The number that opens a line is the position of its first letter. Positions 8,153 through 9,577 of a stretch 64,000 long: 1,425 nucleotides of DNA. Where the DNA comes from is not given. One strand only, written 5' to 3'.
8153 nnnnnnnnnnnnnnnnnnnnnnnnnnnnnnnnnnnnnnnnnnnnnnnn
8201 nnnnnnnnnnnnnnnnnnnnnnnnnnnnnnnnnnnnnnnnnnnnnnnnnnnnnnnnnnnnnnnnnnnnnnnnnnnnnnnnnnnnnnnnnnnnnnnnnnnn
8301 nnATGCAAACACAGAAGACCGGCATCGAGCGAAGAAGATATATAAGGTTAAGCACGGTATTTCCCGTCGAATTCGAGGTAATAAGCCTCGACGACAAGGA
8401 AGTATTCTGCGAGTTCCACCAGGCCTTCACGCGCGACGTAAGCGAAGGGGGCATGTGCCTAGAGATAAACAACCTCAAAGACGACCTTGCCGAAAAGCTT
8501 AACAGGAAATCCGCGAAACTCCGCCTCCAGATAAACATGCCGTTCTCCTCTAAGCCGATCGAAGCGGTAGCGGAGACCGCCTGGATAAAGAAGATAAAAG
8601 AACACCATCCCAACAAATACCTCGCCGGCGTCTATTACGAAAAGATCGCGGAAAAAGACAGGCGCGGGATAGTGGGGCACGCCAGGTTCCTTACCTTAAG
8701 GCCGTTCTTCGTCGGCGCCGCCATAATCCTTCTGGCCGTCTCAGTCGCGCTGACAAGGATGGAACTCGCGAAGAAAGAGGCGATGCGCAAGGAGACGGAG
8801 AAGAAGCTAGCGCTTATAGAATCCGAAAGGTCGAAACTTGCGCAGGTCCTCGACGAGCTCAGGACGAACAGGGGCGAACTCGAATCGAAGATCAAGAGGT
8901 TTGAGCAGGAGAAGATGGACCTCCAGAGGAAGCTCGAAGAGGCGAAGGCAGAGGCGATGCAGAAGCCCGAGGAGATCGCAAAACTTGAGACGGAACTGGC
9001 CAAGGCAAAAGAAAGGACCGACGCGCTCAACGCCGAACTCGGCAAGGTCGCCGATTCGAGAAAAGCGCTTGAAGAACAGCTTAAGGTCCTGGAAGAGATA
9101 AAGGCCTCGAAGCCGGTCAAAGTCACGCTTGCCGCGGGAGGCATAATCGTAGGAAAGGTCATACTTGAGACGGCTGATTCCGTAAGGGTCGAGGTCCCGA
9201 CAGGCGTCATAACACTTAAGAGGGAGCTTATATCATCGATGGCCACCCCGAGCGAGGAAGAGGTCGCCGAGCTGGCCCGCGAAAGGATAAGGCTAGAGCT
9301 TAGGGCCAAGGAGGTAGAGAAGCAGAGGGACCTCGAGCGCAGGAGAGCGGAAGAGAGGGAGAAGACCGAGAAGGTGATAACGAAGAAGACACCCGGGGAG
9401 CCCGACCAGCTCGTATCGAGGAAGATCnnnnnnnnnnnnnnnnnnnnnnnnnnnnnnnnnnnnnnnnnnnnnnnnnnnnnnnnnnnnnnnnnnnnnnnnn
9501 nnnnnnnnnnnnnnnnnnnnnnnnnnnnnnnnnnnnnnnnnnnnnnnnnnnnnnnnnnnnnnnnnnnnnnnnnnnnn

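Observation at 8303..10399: PilZ (c-di-GMP receptor) fused via a TM helix and coiled coil to a TIM-barrel glycosidase-like domain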

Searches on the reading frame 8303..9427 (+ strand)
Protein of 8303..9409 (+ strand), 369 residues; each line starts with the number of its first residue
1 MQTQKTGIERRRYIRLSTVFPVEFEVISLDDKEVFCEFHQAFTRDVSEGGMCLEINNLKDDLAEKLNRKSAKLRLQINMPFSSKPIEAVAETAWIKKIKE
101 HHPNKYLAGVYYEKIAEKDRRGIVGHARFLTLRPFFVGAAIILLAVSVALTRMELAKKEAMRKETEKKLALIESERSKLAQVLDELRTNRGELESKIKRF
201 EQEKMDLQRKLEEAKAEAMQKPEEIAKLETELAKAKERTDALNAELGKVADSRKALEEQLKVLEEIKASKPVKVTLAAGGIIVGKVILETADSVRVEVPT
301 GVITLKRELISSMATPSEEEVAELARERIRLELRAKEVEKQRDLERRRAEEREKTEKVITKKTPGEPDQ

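Call 11: find_homologous_proteins(query=window:8303-9409:+, max_evalue=0.001)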
Query window:8303-9409:+ (369 aa): 6 proteins with E <= 0.001 among 8000 candidates.
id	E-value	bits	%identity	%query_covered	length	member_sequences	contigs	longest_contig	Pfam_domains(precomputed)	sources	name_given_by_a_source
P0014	8.7e-176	602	78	100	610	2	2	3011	PF07238.20,PF02836.24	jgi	jgi:hypothetical protein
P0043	2.4e-143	495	65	99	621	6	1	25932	PF03935.23,PF00722.29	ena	-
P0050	5.7e-130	451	63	94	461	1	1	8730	-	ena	-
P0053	7.2e-126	438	83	68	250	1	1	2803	PF07238.20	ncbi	ncbi:MAG: PilZ domain-containing protein, partial [Candidatus Omnitrophota bacterium]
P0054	1.0e-100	355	65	78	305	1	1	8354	-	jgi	jgi:hypothetical protein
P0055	2.1e-86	308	58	69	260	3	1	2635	PF07238.20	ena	-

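Call 57: predict_structure(alignment_id=A3)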
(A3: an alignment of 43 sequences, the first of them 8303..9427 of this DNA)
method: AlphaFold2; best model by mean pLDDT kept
length: 375 residues; sequences in the alignment: 43
mean_pLDDT: 77.9   pTM: 0.40
mean pLDDT of the five models: 77.9, 76.8, 76.2, 75.4, 75.2
residues with pLDDT >= 90: 133; 70-90: 129; 50-70: 81; < 50: 32
segments of 3 or more residues with pLDDT < 50: 1-10, 357-375
pLDDT, mean of each block of 10 residues (from residue 1): 39 75 90 81 89 90 89 92 92 91 88 92 90 91 95 93 93 93 94 93 88 64 64 81 81 77 65 64 66 69 70 63 68 71 70 50 40 38
secondary structure, 60 per line:
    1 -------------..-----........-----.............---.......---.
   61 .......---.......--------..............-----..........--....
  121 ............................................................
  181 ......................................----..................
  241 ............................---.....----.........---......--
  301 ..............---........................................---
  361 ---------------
elements in order: E21-28 E34-46 E50-56 H60-67 E71-77 E86-99 E105-114 H117-218 H223-268 E272-276 E281-289 E293-298 E301-306 E310-314 H318-357

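Call 64: fold_search(model_id=the predicted structure, library=pdb)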
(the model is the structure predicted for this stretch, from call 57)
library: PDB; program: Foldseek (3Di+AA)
matches with E <= 10: 1082; with E <= 0.001: 6
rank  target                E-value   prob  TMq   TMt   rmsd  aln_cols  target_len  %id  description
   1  5vx6_A                3.8e-05  1.00  0.24  0.41   4.0       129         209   19  Structure of Bacillus subtilis Inhibitor of motility (MotI/DgrA) (released 2017-11-22)
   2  5vx6_B                1.7e-04  1.00  0.24  0.41   3.9       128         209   19  Structure of Bacillus subtilis Inhibitor of motility (MotI/DgrA) (released 2017-11-22)
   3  5y6g                  2.3e-04  1.00  0.24  0.57   5.6       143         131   15  PilZ domain with c-di-GMP of YcgR from Escherichia coli (released 2018-07-18)
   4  5ked_A                2.8e-04  1.00  0.26  0.41   4.2       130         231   15  Structure of the 2.65 Angstrom P2(1) crystal of K. pneumonia MrkH (released 2016-08-17)
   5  5kec_D                2.8e-04  1.00  0.26  0.41   4.0       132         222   14  Structure of K. pneumonia MrkH in its apo state. (released 2016-08-17)
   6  5kec_A                7.2e-04  1.00  0.25  0.38   4.4       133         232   14  Structure of K. pneumonia MrkH in its apo state. (released 2016-08-17)
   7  7mie                  1.2e-03  1.00  0.22  0.31   5.0       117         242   14  Crystal structure of the Borreliella burgdorferi PlzA protein in complex with c-di-GMP (released 2021-06-30)
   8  5kgo_A                1.3e-03  1.00  0.24  0.38   4.7       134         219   17  Structure of K. pneumonia MrkH-c-di-GMP complex (released 2016-08-17)
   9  5ejl                  1.5e-03  1.00  0.25  0.38   4.0       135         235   16  MrkH, A novel c-di-GMP dependence transcription regulatory factor. (released 2016-10-19)
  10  5ej1_A                1.5e-03  1.00  0.20  0.11   5.3       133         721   14  Pre-translocation state of bacterial cellulose synthase (released 2016-03-30)
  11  5ked_B                2.0e-03  1.00  0.24  0.38   4.6       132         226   16  Structure of the 2.65 Angstrom P2(1) crystal of K. pneumonia MrkH (released 2016-08-17)
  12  3kyf                  2.4e-03  1.00  0.26  0.39   3.8       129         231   17  Crystal structure of P4397 complexed with c-di-GMP (released 2010-04-14)
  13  9ndy_E                2.4e-03  0.99  0.13  0.16  11.2       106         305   12  Composite baseplate asymmetric unit of JohannRWettstein (Bas63) (released 2025-11-19)
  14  6gwk_M                3.0e-03  1.00  0.13  0.64   7.7        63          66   21  The crystal structure of Hfq from Caulobacter crescentus (released 2019-05-22)
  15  6gwk_X                3.5e-03  1.00  0.13  0.63   8.9        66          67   20  The crystal structure of Hfq from Caulobacter crescentus (released 2019-05-22)
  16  4rt0_C                3.7e-03  1.00  0.19  0.52   5.1       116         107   11  Structure of the Alg44 PilZ domain from Pseudomonas aeruginosa PAO1 in complex with c-di-GMP (released 2015-04-08)
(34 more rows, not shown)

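Call 86: find_related_loci(query=A3, collection=genome_contigs, flank=4000)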
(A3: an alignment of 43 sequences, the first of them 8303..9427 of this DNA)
Query A3 (375 aa) in genome_contigs; peptide patterns used: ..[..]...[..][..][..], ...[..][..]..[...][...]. (x = any residue, [..] = any of these).
86 stretches matched a pattern; 50 encode a relative of the query (tblastn E <= 1e-3); 50 distinct loci.
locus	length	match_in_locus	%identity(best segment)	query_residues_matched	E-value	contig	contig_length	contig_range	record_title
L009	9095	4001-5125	94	1-375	0e+0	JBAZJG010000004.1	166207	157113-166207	MAG: Candidatus Omnitrophota bacterium isolate SO_2017_LW4_113 scaffold_302_c1_LW137-91_2017, whole genome shotgun seque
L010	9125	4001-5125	86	1-375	0e+0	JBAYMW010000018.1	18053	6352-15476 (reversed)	MAG: Candidatus Omnitrophota bacterium isolate SO_2016_LW1_5 scaffold03043_LW64-88_2016, whole genome shotgun sequence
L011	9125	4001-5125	85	1-375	0e+0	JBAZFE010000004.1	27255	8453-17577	MAG: Candidatus Omnitrophota bacterium isolate SO_2017_LW3_142 NODE_4366_length_27255_cov_3.203037_LW162_2017, whole gen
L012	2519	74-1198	86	1-375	0e+0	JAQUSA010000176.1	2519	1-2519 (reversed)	MAG: Candidatus Omnitrophota bacterium isolate STD1_86 NODE_235177_length_2519_cov_5.992893_Sandtown_D1, whole genome sh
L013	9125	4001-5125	77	1-375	4e-179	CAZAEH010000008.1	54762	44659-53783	MAG TPA_asm: uncultured Planctomycetia bacterium isolate binchicken_co117_58 genome assembly, contig: NODE_1083_length_5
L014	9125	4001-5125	78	1-375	9e-177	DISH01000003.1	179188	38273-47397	MAG TPA_asm: Candidatus Omnitrophica bacterium UBA6215 UBA6215_contig_9863, whole genome shotgun sequence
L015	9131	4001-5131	73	1-375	2e-168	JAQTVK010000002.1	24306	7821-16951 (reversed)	MAG: Candidatus Omnitrophota bacterium isolate STB_86 NODE_4511_length_24306_cov_3.014434_Sandtown_B, whole genome shotg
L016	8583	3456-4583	71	1-375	7e-165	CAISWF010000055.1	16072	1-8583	MAG: Candidatus Omnitrophica bacterium isolate E3_bin-509 genome assembly, contig: bin-509:055/171, whole genome shotgun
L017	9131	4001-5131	71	1-375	5e-161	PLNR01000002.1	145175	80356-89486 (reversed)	MAG: Candidatus Omnitrophota bacterium isolate fen_1319 73.20120800_E1X.29_contig_387, whole genome shotgun sequence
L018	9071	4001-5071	59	2-358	2e-129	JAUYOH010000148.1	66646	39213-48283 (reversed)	MAG: Candidatus Omnitrophota bacterium isolate C4_maxbin.042 C4_k141_523727, whole genome shotgun sequence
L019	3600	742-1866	60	4-375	2e-130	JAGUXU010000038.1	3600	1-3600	MAG: Candidatus Omnitrophota bacterium isolate DeMMO4_7 c_000000008074, whole genome shotgun sequence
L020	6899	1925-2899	61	1-329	1e-115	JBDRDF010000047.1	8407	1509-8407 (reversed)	MAG: Candidatus Omnitrophota bacterium isolate MEGAHIT-group-1.237 k141_6024123, whole genome shotgun sequence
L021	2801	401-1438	48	4-348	6e-100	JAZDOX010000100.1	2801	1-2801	MAG: Candidatus Omnitrophota bacterium isolate MEGAHIT-group-0.801 k141_2832122, whole genome shotgun sequence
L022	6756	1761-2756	35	1-333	6e-60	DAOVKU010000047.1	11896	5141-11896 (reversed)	MAG TPA_asm: Candidatus Omnitrophota bacterium isolate CSMAG_1427 CSMAG_1427_k141_1830866_length_11896_cov_24.4112, whol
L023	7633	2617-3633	35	4-354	3e-58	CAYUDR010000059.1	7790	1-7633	MAG TPA_asm: uncultured Planctomycetia bacterium isolate SRP178699_co2_103 genome assembly, contig: NODE_10424_length_77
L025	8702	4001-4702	34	8-238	1e-36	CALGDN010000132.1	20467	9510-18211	MAG TPA_asm: uncultured bacterium isolate DRR093004_bin.110_CONCOCT_v1.1_MAG genome assembly, contig: ERZ1742238.1539, w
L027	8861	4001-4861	33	8-266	9e-35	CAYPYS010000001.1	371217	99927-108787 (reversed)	MAG TPA_asm: uncultured Planctomycetia bacterium isolate binchicken_co65_28 genome assembly, contig: NODE_8_length_37121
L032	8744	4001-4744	32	7-264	3e-33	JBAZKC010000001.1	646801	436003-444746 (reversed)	MAG: Candidatus Omnitrophota bacterium isolate SO_2017_LW4_134 scaffold_32_c1_LW137-91_2017, whole genome shotgun sequen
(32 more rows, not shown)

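Call 94: search_protein_families(library=pfam, proteins=[L032:171-716:+, L032:709-1551:+, L032:1568-3973:+, L032:5929-6573:+, L032:6537-7253:+, L032:7282-8472:+, L027:1707-2996:-, L027:6097-6888:+, L027:3004-3447:-, L027:3454-3861:-], max_evalue=0.001)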
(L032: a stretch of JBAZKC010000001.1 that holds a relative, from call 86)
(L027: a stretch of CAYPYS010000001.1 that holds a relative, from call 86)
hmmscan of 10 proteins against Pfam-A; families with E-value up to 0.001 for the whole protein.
L032:171-716:+ (182 aa): 1 family
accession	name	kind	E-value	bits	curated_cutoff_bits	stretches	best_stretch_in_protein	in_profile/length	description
PF00425.24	Chorismate_bind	-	1.6e-62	211.9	27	1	1-171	87-257/257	chorismate binding enzyme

L032:709-1551:+ (281 aa): 1 family
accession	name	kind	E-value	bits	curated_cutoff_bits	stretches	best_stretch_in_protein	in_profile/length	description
PF01063.24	Aminotran_4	-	1.6e-60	205.1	28.5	1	35-248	1-220/223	Amino-transferase class IV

L032:1568-3973:+ (802 aa): 9 families
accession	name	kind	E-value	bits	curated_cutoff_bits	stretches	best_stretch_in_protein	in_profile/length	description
PF12969.12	DUF3857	-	5.2e-29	101.9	24.6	1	222-393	2-168/170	Domain of Unknown Function with PDB structure (DUF3857)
PF01841.26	Transglut_core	-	9.2e-10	39.2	23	1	442-518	3-76/108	Transglutaminase-like superfamily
PF13432.12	TPR_16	-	3.8e-09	37.3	32.7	1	42-103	3-63/65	Tetratricopeptide repeat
PF12895.13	ANAPC3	-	4.7e-09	36.8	27.2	2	51-125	2-80/82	Anaphase-promoting complex, cyclosome, subunit 3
PF07719.23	TPR_2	-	5.3e-06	26.6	27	0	74-97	3-26/34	Tetratricopeptide repeat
PF12970.12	DUF3858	-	6.1e-05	23.6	27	1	725-787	43-105/116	Domain of Unknown Function with PDB structure (DUF3858)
PF24575.1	TPR_Slam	-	0.0003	21.6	35.2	1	42-95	51-104/104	Surface lipoprotein assembly modifier, N-terminal TPR repeats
PF14559.12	TPR_19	-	0.00036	21.2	25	0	54-97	7-50/68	Tetratricopeptide repeat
PF00515.34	TPR_1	-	0.00047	20.3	27.8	0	107-126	7-26/34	Tetratricopeptide repeat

L032:5929-6573:+ (215 aa): 2 families
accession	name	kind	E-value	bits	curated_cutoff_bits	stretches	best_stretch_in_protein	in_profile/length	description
PF00730.31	HhH-GPD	-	3.7e-19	69.5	26.2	1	32-176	1-107/108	HhH-GPD superfamily base excision DNA repair protein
PF00633.29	HHH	-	1.3e-05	25.2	24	1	115-135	10-30/30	Helix-hairpin-helix motif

L032:6537-7253:+ (239 aa): 0 families

L032:7282-8472:+ (397 aa): 3 families
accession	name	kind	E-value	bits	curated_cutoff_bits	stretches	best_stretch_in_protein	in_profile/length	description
PF01546.33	Peptidase_M20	-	9.4e-31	107.8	24.6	1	72-383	3-205/206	Peptidase family M20/M25/M40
PF07687.19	M20_dimer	-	8.2e-25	87.3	21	1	173-274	1-100/107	Peptidase dimerisation domain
PF04389.22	Peptidase_M28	-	6.4e-07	29.7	21.3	1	55-143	1-70/193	Peptidase family M28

L027:1707-2996:- (430 aa): 1 family
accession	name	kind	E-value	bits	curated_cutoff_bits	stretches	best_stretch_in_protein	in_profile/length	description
PF14341.11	PilX_N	-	1.1e-08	35.3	25.5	1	6-55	1-50/51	PilX N-terminal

L027:6097-6888:+ (264 aa): 1 family
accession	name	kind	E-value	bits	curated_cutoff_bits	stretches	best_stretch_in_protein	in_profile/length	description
PF00565.23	SNase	-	6.6e-26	91.3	21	1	55-165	1-106/107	Staphylococcal nuclease homologue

L027:3004-3447:- (148 aa): 2 families
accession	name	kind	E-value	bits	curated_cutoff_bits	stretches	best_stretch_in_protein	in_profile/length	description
PF07963.17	N_methyl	-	7.2e-07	29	21.2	1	1-27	1-27/27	Prokaryotic N-terminal methylation motif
PF15980.10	ComGF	-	9.1e-05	23.1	27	1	54-128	21-96/100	Putative Competence protein ComGF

L027:3454-3861:- (136 aa): 1 family
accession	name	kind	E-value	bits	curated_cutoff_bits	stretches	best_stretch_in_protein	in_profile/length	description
PF07963.17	N_methyl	-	0.00081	19.3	21.2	1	6-30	2-26/27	Prokaryotic N-terminal methylation motif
